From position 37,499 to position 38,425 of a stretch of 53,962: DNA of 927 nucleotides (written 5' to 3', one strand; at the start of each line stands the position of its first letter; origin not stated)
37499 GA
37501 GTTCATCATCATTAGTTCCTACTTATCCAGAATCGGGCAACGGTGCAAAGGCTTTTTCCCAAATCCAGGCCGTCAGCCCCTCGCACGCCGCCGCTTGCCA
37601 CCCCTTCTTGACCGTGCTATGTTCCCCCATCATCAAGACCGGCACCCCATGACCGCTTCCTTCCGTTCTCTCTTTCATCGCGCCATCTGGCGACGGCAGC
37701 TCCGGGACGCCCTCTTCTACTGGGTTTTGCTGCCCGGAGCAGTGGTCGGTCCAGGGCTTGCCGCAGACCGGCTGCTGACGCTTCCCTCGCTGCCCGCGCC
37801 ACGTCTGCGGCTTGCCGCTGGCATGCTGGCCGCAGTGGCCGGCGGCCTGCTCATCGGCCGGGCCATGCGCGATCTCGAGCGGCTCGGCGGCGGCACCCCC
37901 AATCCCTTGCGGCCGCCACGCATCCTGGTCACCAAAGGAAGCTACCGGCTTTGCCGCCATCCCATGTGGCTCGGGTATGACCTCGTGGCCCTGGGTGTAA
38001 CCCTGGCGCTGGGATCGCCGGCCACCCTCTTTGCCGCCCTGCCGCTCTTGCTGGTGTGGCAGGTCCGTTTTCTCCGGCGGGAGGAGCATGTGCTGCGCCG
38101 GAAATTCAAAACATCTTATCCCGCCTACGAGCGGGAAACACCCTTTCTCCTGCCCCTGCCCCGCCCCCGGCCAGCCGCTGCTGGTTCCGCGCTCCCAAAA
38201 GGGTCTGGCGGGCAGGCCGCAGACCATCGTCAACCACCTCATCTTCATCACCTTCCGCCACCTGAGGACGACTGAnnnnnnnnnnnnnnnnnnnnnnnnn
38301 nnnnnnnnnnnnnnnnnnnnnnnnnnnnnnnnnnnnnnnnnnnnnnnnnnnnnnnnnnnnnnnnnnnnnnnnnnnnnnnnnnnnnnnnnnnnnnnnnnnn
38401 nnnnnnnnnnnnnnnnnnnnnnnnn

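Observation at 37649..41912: Five-gene operon coupling two methyltransferases and an isoprenoid-synthase-like enzyme to a MacB/Lol-type ABC exporter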

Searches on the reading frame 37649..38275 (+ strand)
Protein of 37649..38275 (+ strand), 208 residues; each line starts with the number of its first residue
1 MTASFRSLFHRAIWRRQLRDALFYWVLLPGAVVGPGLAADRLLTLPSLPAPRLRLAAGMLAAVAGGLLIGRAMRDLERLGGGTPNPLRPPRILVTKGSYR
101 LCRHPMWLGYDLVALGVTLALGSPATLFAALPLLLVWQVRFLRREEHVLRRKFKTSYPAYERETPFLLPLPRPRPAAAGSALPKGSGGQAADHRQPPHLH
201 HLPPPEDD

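Call 3: search_protein_families(library=pfam, proteins=[window:37649-38275:+], max_evalue=0.01)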
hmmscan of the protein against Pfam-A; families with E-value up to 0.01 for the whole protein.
window:37649-38275:+ (208 aa): 2 families
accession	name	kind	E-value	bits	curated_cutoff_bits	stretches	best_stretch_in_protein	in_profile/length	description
PF04191.18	PEMT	-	1.6e-10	41.8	25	1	54-155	2-104/105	Phospholipid methyltransferase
PF04140.19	ICMT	-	0.00032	21.5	24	1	92-149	34-93/95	Isoprenylcysteine carboxyl methyltransferase (ICMT) family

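Call 4: search_protein_families(library=ncbifam, proteins=[window:37649-38275:+], max_evalue=0.01)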
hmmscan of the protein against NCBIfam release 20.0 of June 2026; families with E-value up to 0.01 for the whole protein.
window:37649-38275:+ (208 aa): 3 families
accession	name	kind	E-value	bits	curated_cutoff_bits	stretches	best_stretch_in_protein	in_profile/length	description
NF040696.1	isopcys_mtase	equivalog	1.6e-08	34.6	160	1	53-169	73-188/190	protein-S-isoprenylcysteine O-methyltransferase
TIGR04571.1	LmtA_Leptospira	exception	2.1e-06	27.7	325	1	95-169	90-164/252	lipid A Kdo2 1-phosphate O-methyltransferase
NF045656.1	MeththiolMtaseMddA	equivalog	0.0017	17.7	270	1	96-169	168-238/238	methanethiol S-methyltransferase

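Call 36: search_solved_structures(query=window:37649-38272:+, max_evalue=1)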
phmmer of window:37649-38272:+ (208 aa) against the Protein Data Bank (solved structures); distinct sequences matched with E-value up to 1: 6.
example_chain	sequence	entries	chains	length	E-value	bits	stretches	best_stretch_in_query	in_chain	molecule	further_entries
8xku_G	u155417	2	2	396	0.0044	19.8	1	90-161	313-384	AtTam46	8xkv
5vg9_A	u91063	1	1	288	0.14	15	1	90-169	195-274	Protein-S-isoprenylcysteine O-methyltransferase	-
3k4x_A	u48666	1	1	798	0.14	14.9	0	99-124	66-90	Proliferating cell nuclear antigen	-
5v7p_A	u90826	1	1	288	0.14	14.9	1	91-169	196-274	Protein-S-isoprenylcysteine O-methyltransferase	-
4a2n_B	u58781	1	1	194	0.39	13.5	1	88-169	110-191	ISOPRENYLCYSTEINE CARBOXYL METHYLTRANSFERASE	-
4x5m_A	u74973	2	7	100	0.84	12.4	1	106-152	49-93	Uncharacterized protein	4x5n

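Call 63: find_homologous_proteins(query=window:37649-38275:+, max_evalue=0.00001)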
Query window:37649-38275:+ (208 aa): 25 proteins with E <= 0.00001 among 8000 candidates.
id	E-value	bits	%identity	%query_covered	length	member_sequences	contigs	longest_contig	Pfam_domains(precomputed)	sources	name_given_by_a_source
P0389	2.3e-72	261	69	88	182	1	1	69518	PF04140.20,PF04191.19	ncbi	-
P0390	1.6e-70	255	69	84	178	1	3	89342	PF04140.20,PF04191.19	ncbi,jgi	-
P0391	2.5e-49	186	58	74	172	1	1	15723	PF04140.20,PF04191.19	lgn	-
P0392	2.7e-47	179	54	81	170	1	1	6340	PF04191.19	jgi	-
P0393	5.3e-47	178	57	77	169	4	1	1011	PF04140.20,PF04191.19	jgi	-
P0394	1.7e-46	177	51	87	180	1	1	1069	PF04140.20,PF04191.19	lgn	-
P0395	1.8e-46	177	56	78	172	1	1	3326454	PF04191.19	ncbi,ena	-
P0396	2.1e-45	173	48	86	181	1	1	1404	PF04140.20,PF04191.19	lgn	-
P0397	4.8e-43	165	50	80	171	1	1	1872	PF04140.20,PF04191.19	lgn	-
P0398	7.4e-43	165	55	78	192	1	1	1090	PF04191.19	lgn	-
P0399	3.1e-42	163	51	76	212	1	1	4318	PF04191.19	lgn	-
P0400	3.3e-42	163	51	80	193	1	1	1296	PF04191.19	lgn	-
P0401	2.2e-41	160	51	77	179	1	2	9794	PF04191.19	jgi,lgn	-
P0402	5.0e-41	159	51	79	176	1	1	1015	PF04191.19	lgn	-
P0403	2.2e-40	157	53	78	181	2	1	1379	PF04191.19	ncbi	-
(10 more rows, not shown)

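Call 73: predict_structure(alignment_id=A3)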
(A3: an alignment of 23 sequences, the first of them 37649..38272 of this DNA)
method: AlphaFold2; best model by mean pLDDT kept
length: 208 residues; sequences in the alignment: 23
mean_pLDDT: 82.0   pTM: 0.70
mean pLDDT of the five models: 82.0, 81.4, 80.1, 79.6, 79.2
residues with pLDDT >= 90: 112; 70-90: 42; 50-70: 48; < 50: 6
segments of 3 or more residues with pLDDT < 50: 186-189
pLDDT, mean of each block of 10 residues (from residue 1): 52 80 81 91 96 97 95 90 71 90 92 94 95 92 93 93 85 61 52 54 64
secondary structure, 60 per line:
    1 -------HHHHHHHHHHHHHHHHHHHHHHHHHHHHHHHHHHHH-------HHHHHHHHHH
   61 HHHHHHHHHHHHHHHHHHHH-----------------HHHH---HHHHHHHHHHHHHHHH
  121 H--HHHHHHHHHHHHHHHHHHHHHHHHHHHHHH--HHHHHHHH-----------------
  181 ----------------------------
elements in order: H8-43 H51-80 H98-101 H105-121 H124-153 H156-163

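Call 76: fold_search(model_id=the predicted structure, library=pdb)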
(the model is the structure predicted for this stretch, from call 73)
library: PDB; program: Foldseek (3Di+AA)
matches with E <= 10: 34; with E <= 0.001: 0
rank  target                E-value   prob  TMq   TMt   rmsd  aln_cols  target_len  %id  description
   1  4a2n                  2.5e-02  1.00  0.54  0.58   6.3       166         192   20  Crystal Structure of Ma-ICMT (released 2012-01-11)
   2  5v7p_A                3.8e-02  1.00  0.47  0.36   3.2       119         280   21  Atomic structure of the eukaryotic intramembrane Ras methyltransferase ICMT (isoprenylcysteine carboxyl methyltransfer (released 2018-01-17)
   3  8xku_G                4.4e-02  1.00  0.53  0.40   4.4       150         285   24  Cryo-EM structure of the Ycf2-FtsHi motor complex from Arabidopsis in ATP-bound state (released 2024-09-11)
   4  4quv_B                4.7e-02  1.00  0.42  0.24   5.9       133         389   21  Structure of an integral membrane delta(14)-sterol reductase (released 2014-10-08)
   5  7c83                  7.3e-02  1.00  0.39  0.33   4.4       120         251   27  Crystal structure of an integral membrane steroid 5-alpha-reductase PbSRD5A (released 2021-01-27)
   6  7bw1                  3.3e+00  0.35  0.37  0.32   4.4       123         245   22  Crystal structure of Steroid 5-alpha-reductase 2 in complex with Finasteride (released 2020-08-05)
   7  8jzr                  4.3e+00  0.06  0.21  0.12   9.3       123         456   20  Outward_facing SLC15A4 monomer (released 2023-09-27)
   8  8jzs_A                4.3e+00  0.06  0.21  0.11   9.3       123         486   20  Outward-facing SLC15A4 dimer (released 2023-09-27)
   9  5sv1_A                4.6e+00  0.04  0.19  0.18  26.6       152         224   13  Structure of the ExbB/ExbD complex from E. coli at pH 4.5 (released 2016-09-28)
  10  8qsm                  5.1e+00  0.07  0.22  0.12   9.2       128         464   19  Cryo-EM structure of human SLC15A4 monomer in outward open state in LMNG (released 2023-10-25)
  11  8iuf_4A               5.1e+00  0.05  0.23  0.23  20.5       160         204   16  Cryo-EM structure of Euglena gracilis super-complex I+III2+IV, composite (released 2024-02-28)
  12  7a0g_BBB              6.0e+00  0.03  0.17  0.13  27.8       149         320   14  Structure of the SmhB pore of the tripartite alpha-pore forming toxin, Smh, from Serratia marcescens. (released 2021-03-31)
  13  4mnd                  6.4e+00  0.05  0.16  0.09  11.9        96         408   11  Crystal structure of Archaeoglobus fulgidus IPCT-DIPPS bifunctional membrane protein (released 2014-07-02)
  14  1gh0_A                6.4e+00  0.04  0.18  0.21   8.4       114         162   17  CRYSTAL STRUCTURE OF C-PHYCOCYANIN FROM SPIRULINA PLATENSIS (released 2001-06-06)
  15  6grj_B                6.7e+00  0.11  0.25  0.17  24.4       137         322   11  Structure of the AhlB pore of the tripartite alpha-pore forming toxin, AHL, from Aeromonas hydrophila. (released 2019-07-03)
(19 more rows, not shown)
